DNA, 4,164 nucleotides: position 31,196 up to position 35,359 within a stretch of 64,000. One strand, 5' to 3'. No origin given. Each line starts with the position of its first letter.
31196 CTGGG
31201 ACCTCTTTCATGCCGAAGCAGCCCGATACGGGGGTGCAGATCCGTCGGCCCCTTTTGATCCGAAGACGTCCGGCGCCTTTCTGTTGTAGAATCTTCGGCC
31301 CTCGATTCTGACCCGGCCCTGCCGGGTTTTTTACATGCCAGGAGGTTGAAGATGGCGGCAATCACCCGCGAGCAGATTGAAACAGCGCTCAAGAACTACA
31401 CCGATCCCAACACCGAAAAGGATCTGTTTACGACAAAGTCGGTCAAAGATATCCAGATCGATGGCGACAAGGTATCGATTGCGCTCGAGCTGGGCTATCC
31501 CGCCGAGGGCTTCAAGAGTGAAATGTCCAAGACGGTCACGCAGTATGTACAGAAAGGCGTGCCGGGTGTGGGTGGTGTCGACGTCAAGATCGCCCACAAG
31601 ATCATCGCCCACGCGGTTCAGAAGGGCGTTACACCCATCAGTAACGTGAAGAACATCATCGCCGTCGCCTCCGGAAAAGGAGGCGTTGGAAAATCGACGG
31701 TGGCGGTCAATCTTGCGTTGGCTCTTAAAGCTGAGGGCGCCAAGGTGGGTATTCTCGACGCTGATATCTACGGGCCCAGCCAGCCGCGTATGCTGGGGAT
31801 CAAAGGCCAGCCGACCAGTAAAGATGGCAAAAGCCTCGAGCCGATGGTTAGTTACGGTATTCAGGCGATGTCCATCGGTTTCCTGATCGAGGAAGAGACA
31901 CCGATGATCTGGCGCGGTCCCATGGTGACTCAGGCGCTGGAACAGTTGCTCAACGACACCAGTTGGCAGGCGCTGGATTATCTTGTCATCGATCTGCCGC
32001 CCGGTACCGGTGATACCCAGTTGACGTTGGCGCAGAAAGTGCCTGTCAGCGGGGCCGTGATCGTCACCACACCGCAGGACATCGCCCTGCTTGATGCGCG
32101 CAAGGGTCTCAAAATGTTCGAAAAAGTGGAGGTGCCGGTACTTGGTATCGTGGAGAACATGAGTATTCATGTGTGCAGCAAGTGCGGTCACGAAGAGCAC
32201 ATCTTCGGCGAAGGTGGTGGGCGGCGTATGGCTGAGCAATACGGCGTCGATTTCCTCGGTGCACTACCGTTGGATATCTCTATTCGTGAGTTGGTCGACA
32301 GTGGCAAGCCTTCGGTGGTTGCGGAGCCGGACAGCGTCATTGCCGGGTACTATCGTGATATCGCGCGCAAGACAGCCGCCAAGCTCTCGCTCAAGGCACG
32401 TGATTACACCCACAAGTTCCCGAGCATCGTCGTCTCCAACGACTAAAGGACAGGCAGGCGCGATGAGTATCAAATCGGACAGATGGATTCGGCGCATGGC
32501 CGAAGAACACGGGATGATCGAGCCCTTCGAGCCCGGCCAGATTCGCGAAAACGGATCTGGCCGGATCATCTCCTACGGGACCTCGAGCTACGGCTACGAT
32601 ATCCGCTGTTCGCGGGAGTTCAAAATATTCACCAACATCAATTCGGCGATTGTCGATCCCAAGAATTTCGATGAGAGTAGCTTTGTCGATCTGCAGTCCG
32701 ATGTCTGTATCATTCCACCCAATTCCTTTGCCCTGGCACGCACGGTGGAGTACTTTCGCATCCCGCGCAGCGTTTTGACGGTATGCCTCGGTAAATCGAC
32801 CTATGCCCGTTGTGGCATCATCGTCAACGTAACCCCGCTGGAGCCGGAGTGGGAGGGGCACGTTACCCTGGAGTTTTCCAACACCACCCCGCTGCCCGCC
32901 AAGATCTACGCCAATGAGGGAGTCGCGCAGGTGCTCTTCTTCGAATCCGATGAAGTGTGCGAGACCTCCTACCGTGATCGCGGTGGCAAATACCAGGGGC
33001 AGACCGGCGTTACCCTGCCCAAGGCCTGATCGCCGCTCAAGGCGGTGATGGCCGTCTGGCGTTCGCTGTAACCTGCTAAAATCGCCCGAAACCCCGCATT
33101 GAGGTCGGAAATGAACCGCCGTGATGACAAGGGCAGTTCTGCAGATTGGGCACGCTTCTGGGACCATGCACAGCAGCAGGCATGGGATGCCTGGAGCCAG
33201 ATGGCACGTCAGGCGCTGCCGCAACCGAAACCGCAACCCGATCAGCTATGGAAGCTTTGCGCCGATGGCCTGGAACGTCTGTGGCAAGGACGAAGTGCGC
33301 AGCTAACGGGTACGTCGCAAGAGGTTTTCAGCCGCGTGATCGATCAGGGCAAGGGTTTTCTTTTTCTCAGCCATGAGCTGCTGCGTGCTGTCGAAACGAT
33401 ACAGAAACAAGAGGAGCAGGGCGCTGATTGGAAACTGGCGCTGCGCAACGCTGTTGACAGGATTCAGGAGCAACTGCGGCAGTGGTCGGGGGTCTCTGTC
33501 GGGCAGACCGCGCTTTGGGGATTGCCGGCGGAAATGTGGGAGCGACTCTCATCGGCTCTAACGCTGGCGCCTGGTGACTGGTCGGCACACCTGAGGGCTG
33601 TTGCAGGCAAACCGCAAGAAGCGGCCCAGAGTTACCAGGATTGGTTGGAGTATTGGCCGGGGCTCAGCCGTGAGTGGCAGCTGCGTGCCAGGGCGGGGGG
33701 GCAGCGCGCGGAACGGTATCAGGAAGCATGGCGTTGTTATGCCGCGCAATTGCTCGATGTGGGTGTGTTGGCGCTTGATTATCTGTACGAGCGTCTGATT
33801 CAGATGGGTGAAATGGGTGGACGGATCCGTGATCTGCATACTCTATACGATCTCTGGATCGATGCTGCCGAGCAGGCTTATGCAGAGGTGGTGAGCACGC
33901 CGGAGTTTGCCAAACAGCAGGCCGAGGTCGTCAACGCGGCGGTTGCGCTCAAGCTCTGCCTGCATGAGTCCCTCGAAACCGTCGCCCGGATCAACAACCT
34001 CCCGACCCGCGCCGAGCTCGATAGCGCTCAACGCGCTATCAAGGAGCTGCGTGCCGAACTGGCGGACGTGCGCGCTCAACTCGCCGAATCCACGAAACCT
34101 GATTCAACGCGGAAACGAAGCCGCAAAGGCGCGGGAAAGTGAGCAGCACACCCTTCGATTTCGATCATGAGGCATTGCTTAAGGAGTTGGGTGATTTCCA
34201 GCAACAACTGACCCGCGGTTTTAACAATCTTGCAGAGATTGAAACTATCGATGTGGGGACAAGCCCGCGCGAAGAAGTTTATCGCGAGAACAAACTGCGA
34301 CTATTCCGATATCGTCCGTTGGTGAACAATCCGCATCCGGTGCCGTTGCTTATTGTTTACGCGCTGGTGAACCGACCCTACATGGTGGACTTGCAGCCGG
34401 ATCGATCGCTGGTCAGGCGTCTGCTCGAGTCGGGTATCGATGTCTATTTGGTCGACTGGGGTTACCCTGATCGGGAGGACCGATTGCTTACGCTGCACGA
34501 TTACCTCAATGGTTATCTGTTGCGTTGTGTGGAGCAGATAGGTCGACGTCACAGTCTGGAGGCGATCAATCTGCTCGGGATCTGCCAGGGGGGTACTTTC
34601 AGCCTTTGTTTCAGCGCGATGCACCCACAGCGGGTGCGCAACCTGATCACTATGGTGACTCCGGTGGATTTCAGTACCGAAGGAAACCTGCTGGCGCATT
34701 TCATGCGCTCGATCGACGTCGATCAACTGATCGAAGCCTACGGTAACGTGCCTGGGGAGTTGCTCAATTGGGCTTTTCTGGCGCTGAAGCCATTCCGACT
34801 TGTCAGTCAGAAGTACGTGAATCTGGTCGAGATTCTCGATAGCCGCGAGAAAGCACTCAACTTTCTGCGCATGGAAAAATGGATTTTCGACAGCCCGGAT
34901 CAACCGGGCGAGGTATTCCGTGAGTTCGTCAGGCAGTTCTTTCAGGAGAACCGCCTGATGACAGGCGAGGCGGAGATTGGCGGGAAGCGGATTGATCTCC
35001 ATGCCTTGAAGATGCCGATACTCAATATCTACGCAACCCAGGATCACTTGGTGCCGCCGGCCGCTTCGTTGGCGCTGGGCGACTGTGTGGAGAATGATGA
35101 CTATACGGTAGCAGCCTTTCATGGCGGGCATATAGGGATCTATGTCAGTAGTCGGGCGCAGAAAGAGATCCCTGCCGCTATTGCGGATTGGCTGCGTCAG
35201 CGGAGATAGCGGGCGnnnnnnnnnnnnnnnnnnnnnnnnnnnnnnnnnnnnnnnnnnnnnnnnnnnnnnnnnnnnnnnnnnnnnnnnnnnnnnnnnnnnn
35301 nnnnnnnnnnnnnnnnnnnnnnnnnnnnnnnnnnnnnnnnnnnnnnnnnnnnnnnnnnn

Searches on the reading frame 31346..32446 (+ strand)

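Call 32: search_protein_families(library=pfam, proteins=[window:31346-32446:+], max_evalue=0.00001)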
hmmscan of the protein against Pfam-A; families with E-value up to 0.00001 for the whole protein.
window:31346-32446:+ (366 aa): 5 families
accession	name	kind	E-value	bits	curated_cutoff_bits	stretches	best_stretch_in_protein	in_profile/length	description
PF10609.15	ParA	-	5.8e-107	357.1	27.1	1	100-342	1-244/246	NUBPL iron-transfer P-loop NTPase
PF01883.24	FeS_assembly_P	-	3.1e-17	63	23.5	1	8-80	1-73/73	Iron-sulfur cluster assembly protein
PF01656.29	CbiA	-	1.9e-13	50.9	25.4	1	105-322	1-124/125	CobQ/CobB/MinD/ParA nucleotide binding domain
PF13614.12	AAA_31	-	8.7e-11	42.5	27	1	103-141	2-40/177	AAA domain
PF09140.17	MipZ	-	3.4e-10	40.1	20.7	1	104-245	2-130/262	ATPase MipZ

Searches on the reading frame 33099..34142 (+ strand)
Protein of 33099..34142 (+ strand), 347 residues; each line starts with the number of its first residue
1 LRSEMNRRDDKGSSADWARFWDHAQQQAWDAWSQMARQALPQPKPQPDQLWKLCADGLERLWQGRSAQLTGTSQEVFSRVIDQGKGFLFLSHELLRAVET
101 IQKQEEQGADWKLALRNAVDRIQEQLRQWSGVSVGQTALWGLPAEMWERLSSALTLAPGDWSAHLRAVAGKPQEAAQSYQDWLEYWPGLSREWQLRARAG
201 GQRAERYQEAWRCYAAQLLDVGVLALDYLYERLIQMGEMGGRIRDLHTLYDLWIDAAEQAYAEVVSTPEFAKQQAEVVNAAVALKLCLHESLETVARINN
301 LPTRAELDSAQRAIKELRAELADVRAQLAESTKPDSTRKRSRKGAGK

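Call 31: search_protein_families(library=pfam, proteins=[window:33099-34142:+], max_evalue=0.00001)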
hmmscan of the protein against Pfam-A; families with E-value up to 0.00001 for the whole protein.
window:33099-34142:+ (347 aa): 1 family
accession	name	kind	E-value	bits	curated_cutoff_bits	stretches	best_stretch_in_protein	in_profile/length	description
PF09712.15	PHA_synth_III_E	-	2.8e-46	158.7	25.7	1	21-323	2-309/311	Poly(R)-hydroxyalkanoic acid synthase subunit (PHA_synth_III_E)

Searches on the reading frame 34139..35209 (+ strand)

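Call 31: search_protein_families(library=pfam, proteins=[window:34139-35209:+], max_evalue=0.00001)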
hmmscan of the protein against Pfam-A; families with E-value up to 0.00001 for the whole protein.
window:34139-35209:+ (356 aa): 3 families
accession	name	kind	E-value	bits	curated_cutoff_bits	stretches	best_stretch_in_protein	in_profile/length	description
PF00561.26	Abhydrolase_1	-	8.9e-25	88.2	25.8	1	69-335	2-242/245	alpha/beta hydrolase fold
PF11339.14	DUF3141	-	2.4e-08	33.5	29.7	1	144-342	144-359/582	Protein of unknown function (DUF3141)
PF07167.19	PhaC_N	-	4.1e-08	33.6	23.7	1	38-93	116-171/173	Poly-beta-hydroxybutyrate polymerase (PhaC) N-terminus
